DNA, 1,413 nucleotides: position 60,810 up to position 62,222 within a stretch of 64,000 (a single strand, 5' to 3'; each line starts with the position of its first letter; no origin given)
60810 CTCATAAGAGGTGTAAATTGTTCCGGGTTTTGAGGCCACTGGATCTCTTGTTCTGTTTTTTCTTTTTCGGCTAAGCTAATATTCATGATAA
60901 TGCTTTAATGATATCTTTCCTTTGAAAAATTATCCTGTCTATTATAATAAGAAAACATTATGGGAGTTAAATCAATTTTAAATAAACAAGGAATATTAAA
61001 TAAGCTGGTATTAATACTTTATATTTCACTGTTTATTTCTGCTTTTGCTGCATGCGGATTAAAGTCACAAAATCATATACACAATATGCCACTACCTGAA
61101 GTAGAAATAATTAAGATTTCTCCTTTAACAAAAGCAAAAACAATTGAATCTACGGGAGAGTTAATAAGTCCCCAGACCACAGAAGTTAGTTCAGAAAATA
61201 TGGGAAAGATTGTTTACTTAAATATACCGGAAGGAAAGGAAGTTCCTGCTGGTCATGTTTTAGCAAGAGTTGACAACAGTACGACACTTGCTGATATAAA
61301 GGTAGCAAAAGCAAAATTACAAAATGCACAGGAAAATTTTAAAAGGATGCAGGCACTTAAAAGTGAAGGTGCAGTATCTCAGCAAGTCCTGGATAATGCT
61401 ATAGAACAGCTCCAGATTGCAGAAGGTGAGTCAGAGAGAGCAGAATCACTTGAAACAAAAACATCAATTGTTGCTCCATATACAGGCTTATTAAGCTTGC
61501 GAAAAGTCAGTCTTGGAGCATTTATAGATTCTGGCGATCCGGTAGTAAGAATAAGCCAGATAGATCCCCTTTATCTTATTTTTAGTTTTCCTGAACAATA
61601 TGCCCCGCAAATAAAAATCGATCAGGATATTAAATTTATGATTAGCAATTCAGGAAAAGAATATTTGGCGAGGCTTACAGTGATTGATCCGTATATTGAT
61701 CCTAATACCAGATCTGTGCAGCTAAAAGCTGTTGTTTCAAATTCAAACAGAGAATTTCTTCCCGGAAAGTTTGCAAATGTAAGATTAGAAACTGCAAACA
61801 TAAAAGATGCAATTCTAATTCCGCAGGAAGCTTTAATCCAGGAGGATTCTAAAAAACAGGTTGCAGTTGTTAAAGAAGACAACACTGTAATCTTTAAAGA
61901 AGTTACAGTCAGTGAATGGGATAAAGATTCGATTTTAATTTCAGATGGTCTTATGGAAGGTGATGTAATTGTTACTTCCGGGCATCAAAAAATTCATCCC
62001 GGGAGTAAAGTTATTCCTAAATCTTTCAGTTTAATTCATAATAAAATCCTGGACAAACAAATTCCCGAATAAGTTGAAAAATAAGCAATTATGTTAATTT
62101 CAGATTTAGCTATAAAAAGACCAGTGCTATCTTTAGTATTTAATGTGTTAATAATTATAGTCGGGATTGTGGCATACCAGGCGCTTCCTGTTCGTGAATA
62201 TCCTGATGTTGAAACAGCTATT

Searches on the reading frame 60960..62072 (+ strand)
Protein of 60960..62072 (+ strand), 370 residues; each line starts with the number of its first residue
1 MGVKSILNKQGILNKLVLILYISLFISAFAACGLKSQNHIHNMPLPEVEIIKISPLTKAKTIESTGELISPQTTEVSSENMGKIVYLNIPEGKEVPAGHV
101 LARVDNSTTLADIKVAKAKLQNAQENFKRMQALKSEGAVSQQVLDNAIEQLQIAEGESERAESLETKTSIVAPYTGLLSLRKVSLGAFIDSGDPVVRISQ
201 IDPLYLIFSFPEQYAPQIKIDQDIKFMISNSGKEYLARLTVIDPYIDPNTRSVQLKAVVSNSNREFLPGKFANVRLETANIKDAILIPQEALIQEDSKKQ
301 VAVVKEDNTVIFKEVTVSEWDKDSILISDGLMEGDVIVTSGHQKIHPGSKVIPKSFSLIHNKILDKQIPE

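Call 72: find_encoding_contigs(protein=window:60960-62072:+, flank=10000, max_places=3)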
Protein window:60960-62072:+ (370 aa): 13 contigs read that carry it; 3 places shown.
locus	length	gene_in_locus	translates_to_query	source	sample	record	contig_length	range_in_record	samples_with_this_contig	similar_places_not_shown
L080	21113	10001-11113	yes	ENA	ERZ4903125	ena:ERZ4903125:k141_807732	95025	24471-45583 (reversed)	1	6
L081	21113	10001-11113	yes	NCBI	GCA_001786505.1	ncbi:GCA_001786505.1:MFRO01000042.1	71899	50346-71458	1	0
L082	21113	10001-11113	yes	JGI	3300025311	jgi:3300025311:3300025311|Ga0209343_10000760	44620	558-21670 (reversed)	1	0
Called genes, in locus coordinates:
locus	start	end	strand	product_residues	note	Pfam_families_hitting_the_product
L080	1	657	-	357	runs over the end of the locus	PF15891:Nuc_deoxyri_tr2 (weak)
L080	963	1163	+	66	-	-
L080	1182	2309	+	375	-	PF02770:Acyl-CoA_dh_M, PF00441:Acyl-CoA_dh_1, PF08028:Acyl-CoA_dh_2, PF22924:ACOX_C_alpha1 (weak)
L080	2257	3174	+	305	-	PF01882:DUF58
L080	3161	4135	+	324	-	PF00890:FAD_binding_2 (faint), PF01266:DAO (faint), PF01946:Thi4 (faint), PF03486:HI0933_like (faint), PF07992:Pyr_redox_2, PF13738:Pyr_redox_3, PF00070:Pyr_redox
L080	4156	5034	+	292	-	PF03746:LamB_YcsF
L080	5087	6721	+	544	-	PF01935:DUF87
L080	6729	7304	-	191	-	-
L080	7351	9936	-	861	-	PF01624:MutS_I, PF05188:MutS_II, PF05192:MutS_III, PF05190:MutS_IV, PF00488:MutS_V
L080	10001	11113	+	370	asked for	PF25917:BSH_RND, PF25876:HH_MFP_RND (weak), PF25944:Beta-barrel_RND (weak), PF25954:Beta-barrel_RND_2, PF25967:RND-MFP_C, PF25989:YknX_C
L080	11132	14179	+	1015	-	PF00873:ACR_tran, PF03176:MMPL (weak)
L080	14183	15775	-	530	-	PF02321:OEP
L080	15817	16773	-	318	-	PF04055:Radical_SAM, PF06968:BATS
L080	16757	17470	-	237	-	PF21948:LplA-B_cat, PF03099:BPL_LplA_LipB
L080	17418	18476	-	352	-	PF13431:TPR_17 (faint), PF24575:TPR_Slam (faint), PF07719:TPR_2 (faint), PF13181:TPR_8 (faint), PF13424:TPR_12 (faint), PF21033:RMD1-3 (faint), PF13174:TPR_6 (faint), PF00515:TPR_1 (weak), +3 more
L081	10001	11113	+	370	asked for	PF25917:BSH_RND, PF25876:HH_MFP_RND (weak), PF25944:Beta-barrel_RND (weak), PF25954:Beta-barrel_RND_2, PF25967:RND-MFP_C, PF25989:YknX_C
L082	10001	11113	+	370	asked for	PF25917:BSH_RND, PF25876:HH_MFP_RND (weak), PF25944:Beta-barrel_RND (weak), PF25954:Beta-barrel_RND_2, PF25967:RND-MFP_C, PF25989:YknX_C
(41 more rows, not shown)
